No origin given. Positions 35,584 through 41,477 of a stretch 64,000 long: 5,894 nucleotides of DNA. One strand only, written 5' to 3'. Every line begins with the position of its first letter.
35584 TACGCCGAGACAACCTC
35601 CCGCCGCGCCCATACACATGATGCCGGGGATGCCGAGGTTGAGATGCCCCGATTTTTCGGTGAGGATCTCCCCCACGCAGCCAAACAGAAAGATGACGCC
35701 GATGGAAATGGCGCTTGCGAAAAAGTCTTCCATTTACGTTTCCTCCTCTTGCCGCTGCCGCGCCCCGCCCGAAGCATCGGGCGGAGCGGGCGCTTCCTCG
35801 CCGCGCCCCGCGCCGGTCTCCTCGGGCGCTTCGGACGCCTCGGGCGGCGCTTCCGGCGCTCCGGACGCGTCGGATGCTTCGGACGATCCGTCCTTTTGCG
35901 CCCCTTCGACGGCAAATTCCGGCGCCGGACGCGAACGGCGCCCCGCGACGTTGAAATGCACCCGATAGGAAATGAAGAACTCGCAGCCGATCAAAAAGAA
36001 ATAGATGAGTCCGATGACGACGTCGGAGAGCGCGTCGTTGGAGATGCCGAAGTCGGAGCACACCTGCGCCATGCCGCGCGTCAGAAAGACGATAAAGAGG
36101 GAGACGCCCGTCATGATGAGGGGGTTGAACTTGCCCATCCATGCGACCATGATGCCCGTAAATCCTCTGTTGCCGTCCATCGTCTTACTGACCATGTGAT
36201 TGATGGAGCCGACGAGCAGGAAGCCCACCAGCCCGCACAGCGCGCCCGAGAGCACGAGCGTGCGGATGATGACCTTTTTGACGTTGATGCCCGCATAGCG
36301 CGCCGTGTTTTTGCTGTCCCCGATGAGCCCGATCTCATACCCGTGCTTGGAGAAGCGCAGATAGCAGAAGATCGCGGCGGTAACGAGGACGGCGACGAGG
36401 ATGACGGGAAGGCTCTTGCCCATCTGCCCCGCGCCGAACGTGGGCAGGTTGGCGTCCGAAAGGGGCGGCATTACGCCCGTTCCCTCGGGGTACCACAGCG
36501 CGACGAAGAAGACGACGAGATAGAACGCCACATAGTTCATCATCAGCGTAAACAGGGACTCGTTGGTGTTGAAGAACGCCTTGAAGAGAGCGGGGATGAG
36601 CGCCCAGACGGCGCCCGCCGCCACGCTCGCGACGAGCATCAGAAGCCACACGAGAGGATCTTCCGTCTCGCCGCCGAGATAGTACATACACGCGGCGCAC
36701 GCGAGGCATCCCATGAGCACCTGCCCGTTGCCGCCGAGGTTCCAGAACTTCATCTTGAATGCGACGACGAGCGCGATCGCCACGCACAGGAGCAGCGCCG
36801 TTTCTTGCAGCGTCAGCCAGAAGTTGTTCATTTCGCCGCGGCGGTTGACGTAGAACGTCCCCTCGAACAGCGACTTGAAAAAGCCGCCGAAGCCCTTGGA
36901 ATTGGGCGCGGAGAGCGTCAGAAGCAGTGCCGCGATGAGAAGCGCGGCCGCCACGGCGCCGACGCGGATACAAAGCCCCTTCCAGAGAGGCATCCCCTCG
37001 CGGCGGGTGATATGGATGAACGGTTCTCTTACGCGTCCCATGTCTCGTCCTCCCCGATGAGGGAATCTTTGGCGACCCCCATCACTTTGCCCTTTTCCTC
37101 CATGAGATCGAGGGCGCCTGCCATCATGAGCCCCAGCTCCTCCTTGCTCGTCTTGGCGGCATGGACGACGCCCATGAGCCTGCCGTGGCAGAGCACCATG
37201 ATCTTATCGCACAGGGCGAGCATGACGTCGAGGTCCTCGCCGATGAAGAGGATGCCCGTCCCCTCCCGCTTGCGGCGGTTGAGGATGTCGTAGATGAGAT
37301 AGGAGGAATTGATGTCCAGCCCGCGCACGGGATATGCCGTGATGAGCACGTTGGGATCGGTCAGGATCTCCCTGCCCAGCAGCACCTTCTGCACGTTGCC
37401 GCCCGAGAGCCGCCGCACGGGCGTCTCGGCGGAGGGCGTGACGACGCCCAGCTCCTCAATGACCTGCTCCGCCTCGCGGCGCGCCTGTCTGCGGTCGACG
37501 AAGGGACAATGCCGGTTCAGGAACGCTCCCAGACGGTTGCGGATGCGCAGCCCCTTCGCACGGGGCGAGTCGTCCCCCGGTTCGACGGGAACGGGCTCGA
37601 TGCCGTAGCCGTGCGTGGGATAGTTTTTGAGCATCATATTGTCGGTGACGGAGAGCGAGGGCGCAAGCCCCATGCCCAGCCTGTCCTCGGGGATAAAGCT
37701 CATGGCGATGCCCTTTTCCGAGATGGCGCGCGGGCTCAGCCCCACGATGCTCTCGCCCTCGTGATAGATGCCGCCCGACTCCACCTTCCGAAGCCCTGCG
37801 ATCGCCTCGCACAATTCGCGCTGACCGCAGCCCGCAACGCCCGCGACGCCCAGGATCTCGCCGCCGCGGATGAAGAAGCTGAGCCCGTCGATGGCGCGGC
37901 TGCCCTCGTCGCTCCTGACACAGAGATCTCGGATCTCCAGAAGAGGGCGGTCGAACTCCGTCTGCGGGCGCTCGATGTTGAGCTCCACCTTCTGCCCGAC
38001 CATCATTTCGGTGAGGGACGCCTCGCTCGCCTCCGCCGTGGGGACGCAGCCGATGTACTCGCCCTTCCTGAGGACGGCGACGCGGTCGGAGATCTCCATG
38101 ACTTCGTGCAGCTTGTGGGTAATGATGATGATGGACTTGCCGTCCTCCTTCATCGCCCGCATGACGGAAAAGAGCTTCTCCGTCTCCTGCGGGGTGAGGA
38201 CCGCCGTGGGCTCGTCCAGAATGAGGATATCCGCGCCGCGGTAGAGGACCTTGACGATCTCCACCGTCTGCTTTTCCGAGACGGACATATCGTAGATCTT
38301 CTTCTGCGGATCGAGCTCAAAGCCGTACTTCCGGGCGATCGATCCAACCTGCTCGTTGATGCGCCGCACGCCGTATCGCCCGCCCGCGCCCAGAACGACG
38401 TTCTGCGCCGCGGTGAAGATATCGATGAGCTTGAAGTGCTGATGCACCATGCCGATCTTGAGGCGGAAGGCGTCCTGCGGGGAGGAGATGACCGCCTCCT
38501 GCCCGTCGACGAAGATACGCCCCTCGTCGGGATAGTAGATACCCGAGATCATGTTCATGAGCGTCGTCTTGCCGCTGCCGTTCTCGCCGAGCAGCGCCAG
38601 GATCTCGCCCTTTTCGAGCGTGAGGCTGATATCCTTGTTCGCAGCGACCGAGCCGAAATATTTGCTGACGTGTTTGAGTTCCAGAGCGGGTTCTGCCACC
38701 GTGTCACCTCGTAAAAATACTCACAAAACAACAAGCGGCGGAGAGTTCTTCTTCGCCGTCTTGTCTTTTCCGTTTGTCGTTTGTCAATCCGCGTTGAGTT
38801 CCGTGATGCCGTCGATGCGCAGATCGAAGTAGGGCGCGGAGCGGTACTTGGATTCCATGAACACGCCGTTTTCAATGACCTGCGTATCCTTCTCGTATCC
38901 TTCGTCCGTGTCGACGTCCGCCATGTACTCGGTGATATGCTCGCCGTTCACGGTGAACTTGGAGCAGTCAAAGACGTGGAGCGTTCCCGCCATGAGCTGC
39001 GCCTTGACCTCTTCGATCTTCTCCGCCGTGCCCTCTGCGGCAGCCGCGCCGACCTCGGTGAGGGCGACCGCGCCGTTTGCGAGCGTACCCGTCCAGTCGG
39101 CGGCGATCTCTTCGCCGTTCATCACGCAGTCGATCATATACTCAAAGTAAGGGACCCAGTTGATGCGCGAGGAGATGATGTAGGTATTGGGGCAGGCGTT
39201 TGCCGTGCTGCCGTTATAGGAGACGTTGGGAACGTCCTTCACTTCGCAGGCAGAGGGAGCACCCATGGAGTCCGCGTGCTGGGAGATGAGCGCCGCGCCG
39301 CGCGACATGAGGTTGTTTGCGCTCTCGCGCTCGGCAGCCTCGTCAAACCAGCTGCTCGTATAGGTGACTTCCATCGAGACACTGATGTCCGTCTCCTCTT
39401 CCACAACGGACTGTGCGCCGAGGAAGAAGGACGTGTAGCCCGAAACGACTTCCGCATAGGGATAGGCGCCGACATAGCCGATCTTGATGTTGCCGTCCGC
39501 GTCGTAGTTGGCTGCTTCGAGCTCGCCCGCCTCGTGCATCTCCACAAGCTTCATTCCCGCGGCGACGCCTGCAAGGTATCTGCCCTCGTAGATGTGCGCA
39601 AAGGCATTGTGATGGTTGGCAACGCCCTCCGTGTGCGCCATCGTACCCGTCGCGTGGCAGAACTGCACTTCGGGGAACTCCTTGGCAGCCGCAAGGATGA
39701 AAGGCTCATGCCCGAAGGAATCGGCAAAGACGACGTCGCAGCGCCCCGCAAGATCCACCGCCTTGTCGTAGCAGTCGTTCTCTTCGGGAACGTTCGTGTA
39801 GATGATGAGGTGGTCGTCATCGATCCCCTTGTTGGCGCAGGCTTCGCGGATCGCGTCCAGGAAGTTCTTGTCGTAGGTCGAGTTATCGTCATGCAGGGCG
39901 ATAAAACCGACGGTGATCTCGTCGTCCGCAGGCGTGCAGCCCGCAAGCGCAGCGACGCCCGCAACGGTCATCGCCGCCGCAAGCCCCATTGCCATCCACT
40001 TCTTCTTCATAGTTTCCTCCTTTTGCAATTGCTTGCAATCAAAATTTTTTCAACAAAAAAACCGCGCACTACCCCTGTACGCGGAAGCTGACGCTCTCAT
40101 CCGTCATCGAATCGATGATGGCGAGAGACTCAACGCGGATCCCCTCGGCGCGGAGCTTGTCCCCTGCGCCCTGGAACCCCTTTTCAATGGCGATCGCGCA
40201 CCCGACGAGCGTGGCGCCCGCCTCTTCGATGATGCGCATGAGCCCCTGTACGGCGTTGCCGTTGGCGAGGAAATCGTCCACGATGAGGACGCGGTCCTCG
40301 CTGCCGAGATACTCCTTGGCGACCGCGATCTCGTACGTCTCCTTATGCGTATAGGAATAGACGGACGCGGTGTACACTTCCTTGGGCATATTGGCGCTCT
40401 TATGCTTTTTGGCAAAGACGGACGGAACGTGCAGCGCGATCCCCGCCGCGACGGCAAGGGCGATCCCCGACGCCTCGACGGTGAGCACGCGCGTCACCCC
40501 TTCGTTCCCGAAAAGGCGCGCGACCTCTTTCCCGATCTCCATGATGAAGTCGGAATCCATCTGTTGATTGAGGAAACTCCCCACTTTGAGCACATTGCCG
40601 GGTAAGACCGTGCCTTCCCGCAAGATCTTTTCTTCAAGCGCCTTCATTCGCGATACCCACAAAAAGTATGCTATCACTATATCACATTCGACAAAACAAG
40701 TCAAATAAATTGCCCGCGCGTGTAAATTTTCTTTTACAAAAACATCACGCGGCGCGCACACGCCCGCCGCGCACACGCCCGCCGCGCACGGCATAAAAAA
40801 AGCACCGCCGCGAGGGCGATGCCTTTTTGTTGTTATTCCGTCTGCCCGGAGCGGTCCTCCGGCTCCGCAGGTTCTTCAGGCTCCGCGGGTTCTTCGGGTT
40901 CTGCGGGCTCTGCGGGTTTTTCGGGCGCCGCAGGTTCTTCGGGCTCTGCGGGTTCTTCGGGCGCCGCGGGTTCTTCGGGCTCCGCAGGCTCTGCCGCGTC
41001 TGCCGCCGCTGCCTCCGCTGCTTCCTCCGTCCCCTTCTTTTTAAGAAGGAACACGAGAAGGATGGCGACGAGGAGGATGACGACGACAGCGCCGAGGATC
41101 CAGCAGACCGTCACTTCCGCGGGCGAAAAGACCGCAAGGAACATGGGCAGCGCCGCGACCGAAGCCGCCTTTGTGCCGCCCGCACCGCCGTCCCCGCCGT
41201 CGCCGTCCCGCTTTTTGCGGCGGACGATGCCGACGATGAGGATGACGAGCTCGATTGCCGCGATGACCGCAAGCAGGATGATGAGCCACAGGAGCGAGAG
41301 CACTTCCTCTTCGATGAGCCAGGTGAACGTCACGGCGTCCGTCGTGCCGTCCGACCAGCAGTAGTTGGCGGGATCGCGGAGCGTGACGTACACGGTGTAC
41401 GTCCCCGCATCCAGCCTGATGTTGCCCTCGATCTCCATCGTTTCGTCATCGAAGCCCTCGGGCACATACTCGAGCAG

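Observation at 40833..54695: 4620-aa repetitive surface protein with no recognisable cell-wall anchor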

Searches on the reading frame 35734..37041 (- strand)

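Call 10: search_protein_families(library=pfam, proteins=[window:35734-37041:-], max_evalue=0.001)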
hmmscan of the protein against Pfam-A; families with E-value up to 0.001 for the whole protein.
window:35734-37041:- (435 aa): 1 family
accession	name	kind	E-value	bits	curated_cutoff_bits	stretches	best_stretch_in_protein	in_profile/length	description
PF02653.21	BPD_transp_2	-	4.5e-28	98.6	26.8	1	81-349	9-267/269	Branched-chain amino acid transport system / permease component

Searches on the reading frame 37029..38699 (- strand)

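Call 10: search_protein_families(library=pfam, proteins=[window:37029-38699:-], max_evalue=0.001)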
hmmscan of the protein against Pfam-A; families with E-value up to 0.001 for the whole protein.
window:37029-38699:- (556 aa): 6 families
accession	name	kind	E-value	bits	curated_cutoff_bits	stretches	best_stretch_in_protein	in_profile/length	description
PF00005.33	ABC_tran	-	8.7e-47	159.6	25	2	22-166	2-137/137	ABC transporter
PF13304.12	AAA_21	-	4.9e-06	27.3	27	0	137-196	237-299/304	AAA domain, putative AbiEii toxin, Type IV TA system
PF09818.15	ABC_ATPase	-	0.00013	21.5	23.2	0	26-75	75-120/283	P-loop domain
PF13476.12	AAA_23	-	0.00018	22.7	27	1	14-79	6-68/201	AAA domain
PF02463.25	SMC_N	-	0.00036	20.5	40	0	24-52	18-45/220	RecF/RecN/SMC N terminal domain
PF00006.31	ATP-synt_ab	-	0.00063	19.9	29.5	0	23-52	6-35/213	ATP synthase alpha/beta family, nucleotide-binding domain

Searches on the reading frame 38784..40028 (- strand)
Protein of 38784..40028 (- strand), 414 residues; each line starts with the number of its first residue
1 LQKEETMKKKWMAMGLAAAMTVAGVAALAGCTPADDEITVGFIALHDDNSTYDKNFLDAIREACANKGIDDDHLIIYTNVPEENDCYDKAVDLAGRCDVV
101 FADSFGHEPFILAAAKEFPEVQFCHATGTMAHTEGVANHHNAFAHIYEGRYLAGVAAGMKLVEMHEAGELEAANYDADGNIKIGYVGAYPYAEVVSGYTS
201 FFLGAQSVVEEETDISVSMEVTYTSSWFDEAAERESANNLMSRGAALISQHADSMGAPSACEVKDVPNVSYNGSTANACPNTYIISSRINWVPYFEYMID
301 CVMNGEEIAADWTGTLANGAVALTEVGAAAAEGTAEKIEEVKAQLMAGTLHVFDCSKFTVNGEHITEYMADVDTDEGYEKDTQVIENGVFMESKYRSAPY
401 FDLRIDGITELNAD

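Call 10: search_protein_families(library=pfam, proteins=[window:38784-40028:-], max_evalue=0.001)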
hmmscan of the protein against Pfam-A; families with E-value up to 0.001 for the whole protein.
window:38784-40028:- (414 aa): 1 family
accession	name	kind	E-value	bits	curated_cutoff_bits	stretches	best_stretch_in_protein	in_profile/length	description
PF02608.20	Bmp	-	2.7e-16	59.9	24.1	1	52-342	17-287/301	ABC transporter substrate-binding protein PnrA-like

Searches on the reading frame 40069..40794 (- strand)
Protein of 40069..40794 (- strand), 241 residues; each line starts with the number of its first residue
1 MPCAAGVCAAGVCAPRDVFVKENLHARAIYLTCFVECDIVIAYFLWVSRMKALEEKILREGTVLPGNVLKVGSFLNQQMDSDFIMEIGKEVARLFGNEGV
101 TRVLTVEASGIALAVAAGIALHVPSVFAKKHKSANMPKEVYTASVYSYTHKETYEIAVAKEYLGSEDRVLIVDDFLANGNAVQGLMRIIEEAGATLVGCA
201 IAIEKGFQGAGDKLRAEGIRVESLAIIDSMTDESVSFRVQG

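Call 10: search_protein_families(library=pfam, proteins=[window:40069-40794:-], max_evalue=0.001)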
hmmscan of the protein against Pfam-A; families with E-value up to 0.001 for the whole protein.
window:40069-40794:- (241 aa): 1 family
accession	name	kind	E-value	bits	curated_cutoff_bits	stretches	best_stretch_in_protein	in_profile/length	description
PF00156.33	Pribosyltran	-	1.5e-10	41.1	26.3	1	93-206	21-127/158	Phosphoribosyl transferase domain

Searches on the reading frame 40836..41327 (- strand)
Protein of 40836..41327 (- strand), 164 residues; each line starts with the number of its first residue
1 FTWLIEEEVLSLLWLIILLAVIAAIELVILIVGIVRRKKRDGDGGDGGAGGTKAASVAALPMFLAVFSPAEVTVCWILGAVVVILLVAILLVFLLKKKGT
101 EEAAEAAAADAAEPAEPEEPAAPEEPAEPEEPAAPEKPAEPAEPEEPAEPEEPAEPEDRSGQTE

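Call 46: search_protein_families(library=pfam, proteins=[window:40836-41327:-], max_evalue=5)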
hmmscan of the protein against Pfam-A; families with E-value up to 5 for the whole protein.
window:40836-41327:- (164 aa): 18 families
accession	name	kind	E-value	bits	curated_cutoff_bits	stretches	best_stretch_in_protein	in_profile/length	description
PF01034.25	Syndecan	-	0.00074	19.9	25.2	2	70-98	10-37/64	Syndecan domain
PF14316.11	DUF4381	-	0.0054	17.5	27.2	1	74-113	19-58/145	Domain of unknown function (DUF4381)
PF03773.19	ArsP_1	-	0.0056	16.3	32.3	1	58-110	99-151/294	Predicted permease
PF19167.5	DUF5849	-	0.0063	16.7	26.9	1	76-123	2-49/200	Family of unknown function (DUF5849)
PF08374.16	Protocadherin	-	0.035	14.6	26.3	0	16-40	42-66/217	Protocadherin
PF03918.19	CcmH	-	0.036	13.8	25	1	73-113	97-135/143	Cytochrome C biogenesis protein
PF17359.7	DUF5385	-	0.043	13.9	25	0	15-49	6-38/217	Family of unknown function (DUF5385)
PF14575.11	EphA2_TM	-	0.046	14.9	28.9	1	75-105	3-33/74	Ephrin type-A receptor 2 transmembrane domain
PF10101.14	DUF2339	-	0.071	12.3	33.6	1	13-108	194-281/659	Predicted membrane protein (DUF2339)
PF14030.11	DUF4245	-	0.085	13.3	30.1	1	79-132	11-62/165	Protein of unknown function (DUF4245)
PF09594.16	GT87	-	0.15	12.2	25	1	11-100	21-95/237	Glycosyltransferase family 87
PF22954.2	DUF7027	-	0.38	11.1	27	1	12-39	39-66/100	Domain of unknown function (DUF7027)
PF19330.4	DNER_C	-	0.47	11.1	27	1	12-41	7-36/105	Delta and Notch-like EGF-related receptor C-terminus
PF15330.11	SIT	-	0.68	10.9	27.6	1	77-116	5-44/114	SHP2-interacting transmembrane adaptor protein, SIT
PF12669.12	FeoB_associated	-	1.7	9.4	27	1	16-41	3-27/44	FeoB-associated Cys-rich membrane protein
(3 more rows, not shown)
